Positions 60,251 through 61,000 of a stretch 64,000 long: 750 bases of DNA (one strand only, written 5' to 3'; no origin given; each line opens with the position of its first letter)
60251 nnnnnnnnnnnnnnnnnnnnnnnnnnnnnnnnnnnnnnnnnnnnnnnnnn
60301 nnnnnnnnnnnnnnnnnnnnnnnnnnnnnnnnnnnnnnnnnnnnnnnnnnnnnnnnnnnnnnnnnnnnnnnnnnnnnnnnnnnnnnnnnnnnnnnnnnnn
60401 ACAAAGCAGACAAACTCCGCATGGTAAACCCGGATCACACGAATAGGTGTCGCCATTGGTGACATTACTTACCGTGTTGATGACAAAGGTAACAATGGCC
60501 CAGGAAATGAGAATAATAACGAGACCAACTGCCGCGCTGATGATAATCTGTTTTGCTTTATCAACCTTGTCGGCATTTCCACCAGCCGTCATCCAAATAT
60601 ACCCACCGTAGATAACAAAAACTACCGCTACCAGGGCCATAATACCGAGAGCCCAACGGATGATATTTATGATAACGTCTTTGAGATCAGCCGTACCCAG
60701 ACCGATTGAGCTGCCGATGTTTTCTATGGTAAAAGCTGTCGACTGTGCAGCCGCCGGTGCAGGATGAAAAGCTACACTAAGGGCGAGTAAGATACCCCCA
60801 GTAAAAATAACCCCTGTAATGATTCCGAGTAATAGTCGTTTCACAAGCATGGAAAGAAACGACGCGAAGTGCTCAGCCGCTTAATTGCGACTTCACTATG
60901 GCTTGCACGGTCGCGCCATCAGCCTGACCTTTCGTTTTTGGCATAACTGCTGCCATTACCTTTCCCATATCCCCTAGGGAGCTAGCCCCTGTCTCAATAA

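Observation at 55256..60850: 1864-aa Cys-rich surface protein with T4SS-pilin-like N-terminal hairpin, preceded by two TSP3-repeat proteins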

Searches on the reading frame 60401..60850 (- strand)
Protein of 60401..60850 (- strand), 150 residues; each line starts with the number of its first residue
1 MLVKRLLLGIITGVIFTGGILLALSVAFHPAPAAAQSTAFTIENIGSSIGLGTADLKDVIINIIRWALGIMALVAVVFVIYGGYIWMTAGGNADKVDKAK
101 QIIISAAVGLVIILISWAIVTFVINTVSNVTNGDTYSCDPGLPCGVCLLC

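Call 4: search_protein_families(library=pfam, proteins=[window:60401-60850:-], max_evalue=1)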
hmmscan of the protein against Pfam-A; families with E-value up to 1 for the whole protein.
window:60401-60850:- (150 aa): 6 families
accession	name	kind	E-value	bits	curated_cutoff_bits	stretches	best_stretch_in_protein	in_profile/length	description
PF18895.5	T4SS_pilin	-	2e-10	41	26.6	1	56-123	5-71/71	Type IV secretion system pilin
PF10320.15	7TM_GPCR_Srsx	-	0.018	14.9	24.1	1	66-130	149-213/257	Serpentine type 7TM GPCR chemoreceptor Srsx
PF05987.18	DUF898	-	0.084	12.4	28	1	15-124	134-247/336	Bacterial protein of unknown function (DUF898)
PF12670.12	DUF3792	-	0.1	13.2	31.3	0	4-37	63-96/115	Protein of unknown function (DUF3792)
PF04892.17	VanZ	-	0.75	10.9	30.1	1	31-74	80-123/126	VanZ like family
PF19814.4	DUF6297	-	0.95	8.6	29.8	0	7-120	56-171/375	Family of unknown function (DUF6297)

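Call 5: search_protein_families(library=ncbifam, proteins=[window:60401-60850:-], max_evalue=1)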
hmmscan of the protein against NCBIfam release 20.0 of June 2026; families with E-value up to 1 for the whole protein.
window:60401-60850:- (150 aa): 5 families
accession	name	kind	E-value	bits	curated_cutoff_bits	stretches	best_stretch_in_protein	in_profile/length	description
NF045849.1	ICE_MMCAP2_0565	equivalog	2e-07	30.6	40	1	56-127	9-80/80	Mbov_0395 family pilin-like conjugal transfer protein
TIGR03818.1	MotA1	equivalog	0.047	12.8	303.8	1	70-137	4-71/282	flagellar motor stator protein MotA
NF047765.1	LIC_13387_fam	subfamily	0.18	11.5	33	1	65-124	55-114/131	LIC_13387 family protein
NF046000.1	MAG1210_fam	subfamily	0.37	9.4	275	1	62-128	63-124/550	MAG1210 family protein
NF041560.1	T6SS_Burk_ExIF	subfamily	0.51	10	90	1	57-124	122-185/234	putative type VI secretion system effector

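Call 30: search_solved_structures(query=A3, max_evalue=10, show_alignments=3)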
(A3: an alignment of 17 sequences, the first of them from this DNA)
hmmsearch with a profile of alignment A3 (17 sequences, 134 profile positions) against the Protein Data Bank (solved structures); distinct sequences matched with E-value up to 10: 21.
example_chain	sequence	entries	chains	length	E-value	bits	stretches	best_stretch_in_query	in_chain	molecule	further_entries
6i3b_A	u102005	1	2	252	0.0014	21.8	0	79-96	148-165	cPizza6-AYW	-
6f0q_A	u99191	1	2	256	0.0014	21.7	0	79-96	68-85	Pizza6-AYW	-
6i38_A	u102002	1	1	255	0.0017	21.5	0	79-96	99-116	nv2Pizza6-AYW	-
6i37_A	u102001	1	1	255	0.0018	21.4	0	79-96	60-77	nv1Pizza6-AYW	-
6i39_A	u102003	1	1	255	0.004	20.3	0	79-97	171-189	v31Pizza6-AYW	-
6i3a_A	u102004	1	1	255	0.0061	19.7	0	79-96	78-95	v22Pizza6-AYW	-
6f0s_A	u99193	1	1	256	0.035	17.2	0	79-96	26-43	Pizza6-SYW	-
7zqg_A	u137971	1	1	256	0.039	17.1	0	79-96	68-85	Pizza6-KSH-TSH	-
7zq2_A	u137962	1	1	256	0.042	17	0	79-96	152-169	Pizza6-RSH-TSH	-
7zcj_A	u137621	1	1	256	0.045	16.9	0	79-96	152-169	Pizza6-TNH-TSH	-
8ia2_A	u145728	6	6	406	0.1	15.7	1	47-125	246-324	C5a anaphylatoxin chemotactic receptor 1 | Muscarinic acetylcholine receptor M4,C5a anaphylatoxin chemotactic receptor 1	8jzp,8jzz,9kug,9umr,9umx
6c1q_B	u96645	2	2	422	0.11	15.6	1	47-125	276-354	Soluble cytochrome b562, C5a anaphylatoxin chemotactic receptor 1 chimera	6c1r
7y64_D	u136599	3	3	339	0.13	15.3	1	47-125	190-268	C5a anaphylatoxin chemotactic receptor 1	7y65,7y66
7y67_D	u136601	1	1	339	0.13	15.3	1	47-125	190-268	C5a anaphylatoxin chemotactic receptor 1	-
8hk5_A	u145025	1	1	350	0.14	15.2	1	47-125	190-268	C5a anaphylatoxin chemotactic receptor 1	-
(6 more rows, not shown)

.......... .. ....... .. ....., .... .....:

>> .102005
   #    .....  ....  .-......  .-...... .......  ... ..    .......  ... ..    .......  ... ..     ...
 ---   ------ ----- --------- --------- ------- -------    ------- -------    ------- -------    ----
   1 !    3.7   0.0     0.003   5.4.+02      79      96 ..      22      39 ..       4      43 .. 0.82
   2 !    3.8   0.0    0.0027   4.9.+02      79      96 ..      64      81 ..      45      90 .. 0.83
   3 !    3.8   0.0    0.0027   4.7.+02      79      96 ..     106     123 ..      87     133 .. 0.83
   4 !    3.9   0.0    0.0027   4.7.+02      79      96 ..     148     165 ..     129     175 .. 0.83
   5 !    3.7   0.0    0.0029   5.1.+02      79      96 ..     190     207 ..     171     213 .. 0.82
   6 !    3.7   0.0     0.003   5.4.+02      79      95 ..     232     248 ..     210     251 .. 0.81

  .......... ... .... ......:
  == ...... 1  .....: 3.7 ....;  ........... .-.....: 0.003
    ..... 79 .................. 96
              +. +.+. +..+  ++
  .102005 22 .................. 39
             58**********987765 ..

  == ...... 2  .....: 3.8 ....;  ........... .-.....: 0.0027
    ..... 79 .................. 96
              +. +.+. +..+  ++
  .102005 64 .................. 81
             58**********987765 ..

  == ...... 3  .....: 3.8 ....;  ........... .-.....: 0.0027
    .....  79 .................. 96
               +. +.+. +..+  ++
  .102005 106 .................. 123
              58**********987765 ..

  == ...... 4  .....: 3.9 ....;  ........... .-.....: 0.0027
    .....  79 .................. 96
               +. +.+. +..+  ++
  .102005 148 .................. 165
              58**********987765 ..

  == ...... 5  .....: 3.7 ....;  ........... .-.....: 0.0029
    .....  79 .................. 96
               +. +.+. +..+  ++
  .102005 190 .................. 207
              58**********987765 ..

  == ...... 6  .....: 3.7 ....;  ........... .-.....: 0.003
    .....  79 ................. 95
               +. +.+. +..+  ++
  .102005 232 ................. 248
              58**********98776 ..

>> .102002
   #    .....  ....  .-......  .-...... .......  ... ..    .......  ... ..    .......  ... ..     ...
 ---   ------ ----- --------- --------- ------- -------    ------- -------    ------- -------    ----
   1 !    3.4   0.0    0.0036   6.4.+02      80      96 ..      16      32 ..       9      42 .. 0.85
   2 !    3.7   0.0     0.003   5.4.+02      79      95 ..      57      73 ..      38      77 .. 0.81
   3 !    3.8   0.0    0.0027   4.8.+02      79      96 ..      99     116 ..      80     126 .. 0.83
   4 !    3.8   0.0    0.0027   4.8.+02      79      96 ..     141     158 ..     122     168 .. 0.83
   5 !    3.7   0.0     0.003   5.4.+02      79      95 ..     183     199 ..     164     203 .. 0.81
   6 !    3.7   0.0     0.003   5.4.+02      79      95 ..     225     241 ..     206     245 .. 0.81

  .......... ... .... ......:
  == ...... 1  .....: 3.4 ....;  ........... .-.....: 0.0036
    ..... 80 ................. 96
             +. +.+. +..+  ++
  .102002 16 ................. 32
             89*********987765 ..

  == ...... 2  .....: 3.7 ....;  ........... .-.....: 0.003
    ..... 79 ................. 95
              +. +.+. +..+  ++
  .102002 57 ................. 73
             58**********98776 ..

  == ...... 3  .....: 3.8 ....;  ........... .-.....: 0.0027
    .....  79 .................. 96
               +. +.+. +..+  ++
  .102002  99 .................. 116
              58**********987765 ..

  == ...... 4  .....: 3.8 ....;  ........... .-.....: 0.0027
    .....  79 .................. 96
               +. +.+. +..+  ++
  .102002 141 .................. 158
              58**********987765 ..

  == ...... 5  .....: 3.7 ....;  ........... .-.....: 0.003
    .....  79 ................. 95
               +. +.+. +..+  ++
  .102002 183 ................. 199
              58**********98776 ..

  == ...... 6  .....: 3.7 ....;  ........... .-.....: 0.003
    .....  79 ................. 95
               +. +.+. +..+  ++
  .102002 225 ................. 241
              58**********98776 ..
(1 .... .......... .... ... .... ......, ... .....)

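Call 31: search_protein_families(library=pfam, alignment_id=A3, max_evalue=1)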
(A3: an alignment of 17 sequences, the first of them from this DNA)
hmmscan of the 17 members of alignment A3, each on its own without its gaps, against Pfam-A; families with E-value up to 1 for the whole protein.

A. member 1, seq(136 aa): 7 families
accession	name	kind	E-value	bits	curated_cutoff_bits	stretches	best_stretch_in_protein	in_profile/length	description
PF18895.5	T4SS_pilin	-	1.6e-10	41.4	26.6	1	56-123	5-71/71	Type IV secretion system pilin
PF10320.15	7TM_GPCR_Srsx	-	0.02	14.8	24.1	1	66-128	149-211/257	Serpentine type 7TM GPCR chemoreceptor Srsx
PF12670.12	DUF3792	-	0.086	13.4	31.3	0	4-37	63-96/115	Protein of unknown function (DUF3792)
PF04892.17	VanZ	-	0.52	11.4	30.1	1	30-74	79-123/126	VanZ like family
PF05545.16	FixQ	-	0.58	10.6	29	1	62-104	4-46/49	Cbb3-type cytochrome oxidase component FixQ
PF19814.4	DUF6297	-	0.71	9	29.8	1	6-121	55-172/375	Family of unknown function (DUF6297)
PF04893.22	Yip1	-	0.85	9.9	28.6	0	8-118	67-171/173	Yip1 domain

B. families by the number of members that match (of 17 scanned): 73 families (the first 25 are shown)
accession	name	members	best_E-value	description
PF18895.5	T4SS_pilin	17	2.9e-14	Type IV secretion system pilin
PF05545.16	FixQ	12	0.00023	Cbb3-type cytochrome oxidase component FixQ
PF14093.11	DUF4271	10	0.0024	Domain of unknown function (DUF4271)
PF10320.15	7TM_GPCR_Srsx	7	0.00071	Serpentine type 7TM GPCR chemoreceptor Srsx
PF05987.18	DUF898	6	0.0026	Bacterial protein of unknown function (DUF898)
PF25231.1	DUF7847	5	0.004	Domain of unknown function (DUF7847)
PF19814.4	DUF6297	4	0.0044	Family of unknown function (DUF6297)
PF03631.20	Virul_fac_BrkB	4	0.0093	Virulence factor BrkB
PF19747.4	DUF6234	4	0.059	Family of unknown function (DUF6234)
PF04956.18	TrbC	3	7.6e-05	TrbC/VIRB2 pilin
PF06024.17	Orf78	3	0.0053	Orf78 (ac78)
PF04290.18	DctQ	3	0.0059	Tripartite ATP-independent periplasmic transporters, DctQ component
PF02322.20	Cyt_bd_oxida_II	3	0.011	Cytochrome bd terminal oxidase subunit II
PF04515.18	Choline_transpo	3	0.013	Plasma-membrane choline transporter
PF04746.17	DUF575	3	0.055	Protein of unknown function (DUF575)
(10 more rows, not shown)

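Call 35: find_homologous_proteins(query=A3, max_evalue=0.001)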
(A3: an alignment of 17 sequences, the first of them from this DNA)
Query A3 (17 sequences) (136 aa, profile of the alignment): 2001 proteins with E <= 0.001 among 8000 candidates; the best 120 are listed.
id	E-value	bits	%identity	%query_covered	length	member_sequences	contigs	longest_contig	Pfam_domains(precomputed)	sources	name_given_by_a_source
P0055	9.5e-41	157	70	76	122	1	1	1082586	PF18895.6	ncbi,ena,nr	ncbi:MAG: hypothetical protein H6760_04670 [Candidatus Nomurabacteria bacterium]|nr:MAG: hypothetica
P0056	2.1e-40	156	60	77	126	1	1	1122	PF18895.6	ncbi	-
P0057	2.5e-40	155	60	86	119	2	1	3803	PF18895.6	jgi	-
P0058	1.5e-39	153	61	82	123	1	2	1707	PF18895.6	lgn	-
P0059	2.0e-39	152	59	82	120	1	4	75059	PF18895.6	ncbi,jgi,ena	-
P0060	2.0e-39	152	61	82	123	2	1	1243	PF18895.6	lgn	-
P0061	4.8e-39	151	59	87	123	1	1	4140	PF18895.6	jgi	jgi:hypothetical protein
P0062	5.4e-39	151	66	71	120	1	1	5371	PF18895.6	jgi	jgi:hypothetical protein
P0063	5.8e-39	151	60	83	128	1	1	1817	PF18895.6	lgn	-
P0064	6.6e-39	151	59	82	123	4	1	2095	PF18895.6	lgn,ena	-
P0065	9.9e-39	150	63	76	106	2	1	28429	PF18895.6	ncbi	-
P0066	1.1e-38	150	58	82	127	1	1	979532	PF18895.6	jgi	-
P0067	2.0e-38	149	59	81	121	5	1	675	PF18895.6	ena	-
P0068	2.1e-38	149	55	82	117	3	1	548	PF18895.6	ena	-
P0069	2.6e-38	149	55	82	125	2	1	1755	PF18895.6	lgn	-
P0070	5.3e-38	148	54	82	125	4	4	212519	PF18895.6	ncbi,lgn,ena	-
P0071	5.7e-38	148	64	80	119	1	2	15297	PF18895.6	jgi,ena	jgi:hypothetical protein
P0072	8.6e-38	147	67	68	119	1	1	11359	PF18895.6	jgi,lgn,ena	-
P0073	1.8e-37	146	60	85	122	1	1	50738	PF18895.6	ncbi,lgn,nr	ncbi:MAG: pilin [bacterium]|nr:pilin [bacterium]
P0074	1.9e-37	146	54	74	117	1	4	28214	PF18895.6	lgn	-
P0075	2.0e-37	146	53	71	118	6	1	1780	PF18895.6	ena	-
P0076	2.7e-37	146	65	75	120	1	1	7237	PF18895.6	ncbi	-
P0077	2.8e-37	145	67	74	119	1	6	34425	PF18895.6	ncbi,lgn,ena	ncbi:MAG: hypothetical protein AAB445_01880 [Patescibacteria group bacterium]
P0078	3.3e-37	145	67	71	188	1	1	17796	PF18895.6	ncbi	-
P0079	4.4e-37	145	48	84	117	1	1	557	PF18895.6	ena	-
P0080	4.9e-37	145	62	70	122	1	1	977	PF18895.6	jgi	-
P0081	8.6e-37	144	63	75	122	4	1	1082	PF18895.6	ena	-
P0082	1.0e-36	144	69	68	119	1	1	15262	PF18895.6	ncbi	-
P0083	1.3e-36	143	68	74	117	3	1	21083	PF18895.6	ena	-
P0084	1.4e-36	143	37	60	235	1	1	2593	PF18895.6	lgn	-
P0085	1.5e-36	143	55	67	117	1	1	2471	PF18895.6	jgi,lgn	jgi:hypothetical protein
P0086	2.6e-36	142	54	70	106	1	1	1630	PF18895.6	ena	-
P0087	2.6e-36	142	57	75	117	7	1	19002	PF18895.6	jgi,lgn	jgi:TRAP-type C4-dicarboxylate transport system permease small subunit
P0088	3.7e-36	142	58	74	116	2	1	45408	PF18895.6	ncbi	-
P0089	5.9e-36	141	55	74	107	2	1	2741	PF18895.6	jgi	-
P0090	1.2e-35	140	58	71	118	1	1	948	PF18895.6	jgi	jgi:type IV secretory pathway VirB2 component (pilin)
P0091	1.7e-35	140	52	74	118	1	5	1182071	PF18895.6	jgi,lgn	jgi:hypothetical protein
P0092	1.8e-35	140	51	70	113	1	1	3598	PF18895.6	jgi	-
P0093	2.0e-35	139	45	83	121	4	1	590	PF18895.6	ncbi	-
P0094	2.1e-35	139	56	79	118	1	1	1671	PF18895.6,PF04956.19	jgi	jgi:uncharacterized membrane protein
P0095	2.6e-35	139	48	80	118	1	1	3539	PF18895.6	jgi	-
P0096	2.9e-35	139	51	82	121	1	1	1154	PF18895.6,PF04956.19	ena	-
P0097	3.1e-35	139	52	78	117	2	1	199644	PF18895.6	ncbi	-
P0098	3.7e-35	139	46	82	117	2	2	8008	PF18895.6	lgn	-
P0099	3.7e-35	139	60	73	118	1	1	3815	PF18895.6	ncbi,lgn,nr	ncbi:MAG: hypothetical protein HY976_00885 [Candidatus Kerfeldbacteria bacterium]|nr:hypothetical pr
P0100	3.9e-35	139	50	82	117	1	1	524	PF18895.6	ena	-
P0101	4.0e-35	138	53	75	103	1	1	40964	PF18895.6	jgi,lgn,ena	-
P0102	5.9e-35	138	55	81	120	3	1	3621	PF18895.6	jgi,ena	-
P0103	7.4e-35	138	57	65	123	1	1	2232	PF18895.6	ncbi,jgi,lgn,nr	ncbi:hypothetical protein FJ208_01820 [Candidatus Gribaldobacteria bacterium]|nr:hypothetical protei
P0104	8.4e-35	137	53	70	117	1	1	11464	PF18895.6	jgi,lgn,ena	-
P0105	9.0e-35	137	53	64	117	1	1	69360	PF18895.6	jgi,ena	-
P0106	9.2e-35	137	53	74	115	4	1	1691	PF18895.6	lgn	-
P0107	1.5e-34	137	57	79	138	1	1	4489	PF18895.6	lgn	-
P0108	1.5e-34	137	45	73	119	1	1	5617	PF18895.6,PF04956.19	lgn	-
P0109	2.6e-34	136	51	64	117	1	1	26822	PF18895.6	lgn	-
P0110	2.6e-34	136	49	83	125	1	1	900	PF18895.6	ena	-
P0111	3.1e-34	136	46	82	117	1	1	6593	PF18895.6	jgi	-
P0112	3.1e-34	136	53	70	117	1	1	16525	PF18895.6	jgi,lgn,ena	-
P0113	4.0e-34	135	47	65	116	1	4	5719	PF18895.6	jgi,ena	-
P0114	4.1e-34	135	49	82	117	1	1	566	PF18895.6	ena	-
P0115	4.3e-34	135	47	80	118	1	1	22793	PF18895.6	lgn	-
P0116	4.8e-34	135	46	75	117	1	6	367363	PF18895.6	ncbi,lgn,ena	-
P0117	7.4e-34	134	51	82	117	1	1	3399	PF18895.6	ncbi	ncbi:MAG: hypothetical protein V1916_00960 [Patescibacteria group bacterium]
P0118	1.2e-33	134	46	71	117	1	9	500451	PF18895.6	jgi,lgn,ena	jgi:hypothetical protein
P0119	1.5e-33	133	45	82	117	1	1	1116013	PF18895.6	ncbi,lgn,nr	ncbi:MAG: hypothetical protein HZC01_02385 [Candidatus Kerfeldbacteria bacterium]|nr:hypothetical pr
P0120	1.5e-33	133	53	64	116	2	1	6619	PF18895.6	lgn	-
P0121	1.8e-33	133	49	63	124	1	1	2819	PF18895.6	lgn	-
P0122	2.0e-33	133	44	74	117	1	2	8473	PF18895.6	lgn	-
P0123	2.3e-33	133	51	65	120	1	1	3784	PF18895.6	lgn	-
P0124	2.3e-33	133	45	82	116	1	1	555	PF18895.6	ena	-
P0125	2.3e-33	133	44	69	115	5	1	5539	PF18895.6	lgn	-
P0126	2.7e-33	133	47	82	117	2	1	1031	PF18895.6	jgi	jgi:hypothetical protein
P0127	2.8e-33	133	46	68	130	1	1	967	PF18895.6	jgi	jgi:hypothetical protein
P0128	3.0e-33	132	47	82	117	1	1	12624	PF18895.6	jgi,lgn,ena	-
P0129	3.7e-33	132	51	76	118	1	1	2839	PF18895.6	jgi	jgi:hypothetical protein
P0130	4.4e-33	132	46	75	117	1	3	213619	PF18895.6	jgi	-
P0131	4.9e-33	132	45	67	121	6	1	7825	PF18895.6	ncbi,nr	ncbi:hypothetical protein J7K86_01780 [bacterium]|nr:hypothetical protein [bacterium]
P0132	5.3e-33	132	44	88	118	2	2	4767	PF18895.6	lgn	-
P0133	6.6e-33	131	51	65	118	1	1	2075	PF18895.6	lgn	-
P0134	7.8e-33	131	38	84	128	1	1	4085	PF18895.6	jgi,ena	-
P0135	9.7e-33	131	42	77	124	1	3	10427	PF18895.6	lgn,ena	-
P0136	1.7e-32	130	47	82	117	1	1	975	PF18895.6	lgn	-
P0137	2.1e-32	130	46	68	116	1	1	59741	PF18895.6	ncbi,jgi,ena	ncbi:MAG: pilin [Patescibacteria group bacterium]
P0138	2.3e-32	130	31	76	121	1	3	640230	PF18895.6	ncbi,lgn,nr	ncbi:MAG: pilin [Patescibacteria group bacterium]|nr:pilin [Patescibacteria group bacterium] MDD5164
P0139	2.4e-32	130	45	82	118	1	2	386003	PF18895.6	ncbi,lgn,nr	ncbi:MAG: pilin [Patescibacteria group bacterium]|nr:pilin [Patescibacteria group bacterium] MDD5715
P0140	4.8e-32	129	47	79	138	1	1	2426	PF18895.6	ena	-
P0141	5.1e-32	128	51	64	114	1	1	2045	PF18895.6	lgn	-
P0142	5.2e-32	128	55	80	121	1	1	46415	PF18895.6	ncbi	-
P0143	5.4e-32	128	46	66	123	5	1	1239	PF18895.6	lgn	-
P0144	5.6e-32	128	37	76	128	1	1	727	PF18895.6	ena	-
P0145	1.0e-31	127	43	74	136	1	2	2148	PF18895.6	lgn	-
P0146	1.2e-31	127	45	69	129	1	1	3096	PF18895.6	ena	-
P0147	1.3e-31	127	43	82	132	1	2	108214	PF18895.6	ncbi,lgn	-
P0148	1.3e-31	127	45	84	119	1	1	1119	PF18895.6,PF04956.19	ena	-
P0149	1.5e-31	127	43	59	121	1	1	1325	PF18895.6,PF04956.19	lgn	-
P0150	1.6e-31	127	45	78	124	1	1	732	PF18895.6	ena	-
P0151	1.7e-31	127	46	76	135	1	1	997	PF18895.6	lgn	-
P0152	1.8e-31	127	42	73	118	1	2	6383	PF18895.6,PF04956.19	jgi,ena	-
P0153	1.9e-31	127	45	86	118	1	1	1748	PF18895.6,PF04956.19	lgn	-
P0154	1.9e-31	127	46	84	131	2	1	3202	PF18895.6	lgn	-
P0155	2.1e-31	126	40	74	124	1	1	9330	PF18895.6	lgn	-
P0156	2.1e-31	126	44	77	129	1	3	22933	PF18895.6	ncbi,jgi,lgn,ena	-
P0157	2.6e-31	126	45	79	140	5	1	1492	PF18895.6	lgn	-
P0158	3.1e-31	126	51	60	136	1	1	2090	PF18895.6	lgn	-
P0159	3.2e-31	126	46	76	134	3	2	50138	PF18895.6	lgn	-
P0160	3.2e-31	126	42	71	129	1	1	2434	PF18895.6,PF04956.19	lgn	-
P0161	3.3e-31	126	50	64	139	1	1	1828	PF18895.6,PF04956.19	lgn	-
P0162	3.3e-31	126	47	68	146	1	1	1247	PF18895.6,PF04956.19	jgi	jgi:Zn-dependent protease with chaperone function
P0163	3.9e-31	126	46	61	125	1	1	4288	PF18895.6,PF04956.19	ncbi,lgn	-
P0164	4.1e-31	126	41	75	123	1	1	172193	PF18895.6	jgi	jgi:hypothetical protein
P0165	4.6e-31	125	45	77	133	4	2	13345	PF18895.6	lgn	-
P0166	5.1e-31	125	45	72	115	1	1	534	PF18895.6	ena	-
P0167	5.7e-31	125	42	74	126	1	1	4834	PF18895.6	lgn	-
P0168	6.1e-31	125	56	57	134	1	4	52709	PF18895.6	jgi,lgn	-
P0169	6.2e-31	125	47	82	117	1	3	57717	PF18895.6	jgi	-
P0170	6.2e-31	125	40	75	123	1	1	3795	PF18895.6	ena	-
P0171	6.2e-31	125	43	67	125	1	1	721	PF18895.6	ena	-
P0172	6.5e-31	125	39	82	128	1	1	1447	PF18895.6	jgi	jgi:hypothetical protein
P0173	7.2e-31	125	43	62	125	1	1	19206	PF18895.6,PF04956.19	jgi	jgi:ketopantoate hydroxymethyltransferase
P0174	7.4e-31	125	46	76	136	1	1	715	PF18895.6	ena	-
